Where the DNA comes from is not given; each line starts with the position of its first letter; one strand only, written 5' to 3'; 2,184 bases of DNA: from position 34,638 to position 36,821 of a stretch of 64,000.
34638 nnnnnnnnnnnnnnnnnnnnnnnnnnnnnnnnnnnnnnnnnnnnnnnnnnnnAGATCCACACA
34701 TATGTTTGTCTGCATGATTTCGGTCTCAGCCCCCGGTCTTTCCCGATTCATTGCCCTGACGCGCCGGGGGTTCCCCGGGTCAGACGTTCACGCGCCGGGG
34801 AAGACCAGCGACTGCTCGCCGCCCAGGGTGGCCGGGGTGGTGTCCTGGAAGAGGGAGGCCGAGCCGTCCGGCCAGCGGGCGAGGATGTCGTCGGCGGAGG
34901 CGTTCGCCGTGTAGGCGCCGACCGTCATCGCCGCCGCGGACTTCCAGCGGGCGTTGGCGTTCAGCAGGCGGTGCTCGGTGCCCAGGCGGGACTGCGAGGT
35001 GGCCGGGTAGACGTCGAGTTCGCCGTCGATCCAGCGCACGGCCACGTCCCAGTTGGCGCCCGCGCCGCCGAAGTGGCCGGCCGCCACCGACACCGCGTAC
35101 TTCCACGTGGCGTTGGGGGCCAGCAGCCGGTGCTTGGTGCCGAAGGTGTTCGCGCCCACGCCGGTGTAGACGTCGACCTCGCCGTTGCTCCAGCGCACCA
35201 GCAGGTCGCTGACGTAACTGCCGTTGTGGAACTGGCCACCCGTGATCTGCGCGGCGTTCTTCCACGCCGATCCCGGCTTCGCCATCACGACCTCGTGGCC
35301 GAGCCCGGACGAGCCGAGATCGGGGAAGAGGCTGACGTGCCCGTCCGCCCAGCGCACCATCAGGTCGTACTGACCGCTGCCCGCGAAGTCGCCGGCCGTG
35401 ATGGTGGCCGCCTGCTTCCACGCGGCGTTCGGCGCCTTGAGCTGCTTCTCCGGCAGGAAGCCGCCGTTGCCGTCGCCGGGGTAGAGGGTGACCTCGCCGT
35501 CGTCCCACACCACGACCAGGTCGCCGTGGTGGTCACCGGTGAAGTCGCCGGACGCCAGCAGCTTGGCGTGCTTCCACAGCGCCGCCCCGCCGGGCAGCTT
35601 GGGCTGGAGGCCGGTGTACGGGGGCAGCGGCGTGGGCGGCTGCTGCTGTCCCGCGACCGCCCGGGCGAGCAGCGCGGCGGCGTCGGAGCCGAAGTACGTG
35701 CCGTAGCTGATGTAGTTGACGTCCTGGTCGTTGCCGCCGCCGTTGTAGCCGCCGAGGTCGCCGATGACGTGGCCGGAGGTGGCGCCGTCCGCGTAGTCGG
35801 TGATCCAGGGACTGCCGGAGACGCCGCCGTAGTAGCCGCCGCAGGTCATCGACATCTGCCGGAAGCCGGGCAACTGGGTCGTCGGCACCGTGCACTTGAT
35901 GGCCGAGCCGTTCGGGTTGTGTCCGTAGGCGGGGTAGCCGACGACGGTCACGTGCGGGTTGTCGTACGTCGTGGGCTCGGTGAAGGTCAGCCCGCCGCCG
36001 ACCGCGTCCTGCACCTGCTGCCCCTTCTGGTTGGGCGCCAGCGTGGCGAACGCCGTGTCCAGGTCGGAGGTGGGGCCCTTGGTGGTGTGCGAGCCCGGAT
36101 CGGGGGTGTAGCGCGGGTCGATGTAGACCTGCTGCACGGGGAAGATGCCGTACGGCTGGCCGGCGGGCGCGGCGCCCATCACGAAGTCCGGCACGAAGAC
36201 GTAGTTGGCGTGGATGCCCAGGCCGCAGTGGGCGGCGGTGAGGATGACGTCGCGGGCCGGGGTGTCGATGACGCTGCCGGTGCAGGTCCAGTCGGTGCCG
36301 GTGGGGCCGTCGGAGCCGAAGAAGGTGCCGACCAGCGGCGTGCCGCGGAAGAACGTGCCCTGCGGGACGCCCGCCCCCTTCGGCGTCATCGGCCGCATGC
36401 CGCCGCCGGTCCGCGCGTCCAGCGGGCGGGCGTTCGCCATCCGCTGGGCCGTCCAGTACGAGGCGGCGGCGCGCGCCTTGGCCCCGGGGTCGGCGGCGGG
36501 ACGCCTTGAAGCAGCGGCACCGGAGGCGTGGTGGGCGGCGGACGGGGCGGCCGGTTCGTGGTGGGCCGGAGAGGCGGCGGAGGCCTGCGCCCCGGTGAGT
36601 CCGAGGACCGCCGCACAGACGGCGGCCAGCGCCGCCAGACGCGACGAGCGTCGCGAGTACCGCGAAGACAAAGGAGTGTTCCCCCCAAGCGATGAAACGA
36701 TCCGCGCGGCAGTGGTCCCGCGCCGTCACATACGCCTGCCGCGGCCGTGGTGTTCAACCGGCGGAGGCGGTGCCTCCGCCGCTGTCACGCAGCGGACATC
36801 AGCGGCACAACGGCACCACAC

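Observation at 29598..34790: Locus architecture: the duplicated peptide/PIMT modules bracket an NfeD-flotillin pair and a GntR regulator inside a patch of decaying genes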

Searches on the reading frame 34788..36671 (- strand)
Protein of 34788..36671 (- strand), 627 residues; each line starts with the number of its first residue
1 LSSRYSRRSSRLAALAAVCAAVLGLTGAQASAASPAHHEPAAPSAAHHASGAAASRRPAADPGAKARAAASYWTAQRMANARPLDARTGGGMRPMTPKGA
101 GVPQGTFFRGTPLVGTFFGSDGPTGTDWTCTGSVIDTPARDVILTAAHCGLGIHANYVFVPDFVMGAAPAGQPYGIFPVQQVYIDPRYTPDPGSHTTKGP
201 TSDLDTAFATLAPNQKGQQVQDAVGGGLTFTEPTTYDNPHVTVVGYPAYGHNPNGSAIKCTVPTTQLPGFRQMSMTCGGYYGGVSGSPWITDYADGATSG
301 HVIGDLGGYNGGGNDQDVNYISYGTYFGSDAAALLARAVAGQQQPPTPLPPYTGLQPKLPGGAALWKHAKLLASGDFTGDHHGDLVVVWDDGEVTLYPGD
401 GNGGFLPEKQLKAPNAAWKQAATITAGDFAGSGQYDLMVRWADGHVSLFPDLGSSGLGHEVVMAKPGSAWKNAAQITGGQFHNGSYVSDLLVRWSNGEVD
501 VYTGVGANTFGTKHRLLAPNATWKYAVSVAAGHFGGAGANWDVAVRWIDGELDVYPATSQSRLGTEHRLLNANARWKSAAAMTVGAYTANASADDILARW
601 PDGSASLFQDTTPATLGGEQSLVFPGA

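Call 39: search_protein_families(library=pfam, proteins=[window:34788-36671:-], max_evalue=5)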
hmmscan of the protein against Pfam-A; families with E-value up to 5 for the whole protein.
window:34788-36671:- (627 aa): 7 families
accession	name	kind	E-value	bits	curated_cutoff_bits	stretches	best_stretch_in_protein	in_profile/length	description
PF13517.12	FG-GAP_3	-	9.8e-07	29.7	26.9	1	376-439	1-61/61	FG-GAP-like repeat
PF00089.32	Trypsin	-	5e-06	26.9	20.6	1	127-292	24-187/220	Trypsin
PF07593.17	UnbV_ASPIC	-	0.00025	21.3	23.4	0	487-509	43-65/68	ASPIC and UnbV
PF14783.12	BBS2_Mid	-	0.013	16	27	0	372-395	83-106/108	Ciliary BBSome complex subunit 2, middle region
PF23044.1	SH3-C_UBE2O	-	0.036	14.4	21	0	380-396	34-50/68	UBE2O, ubiquitin binding SH3-C domain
PF01833.30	TIG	-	0.11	12.9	20.9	1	233-284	27-76/84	IPT/TIG domain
PF08940.17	DUF1918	-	0.83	9.8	24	0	438-449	38-50/58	Domain of unknown function (DUF1918)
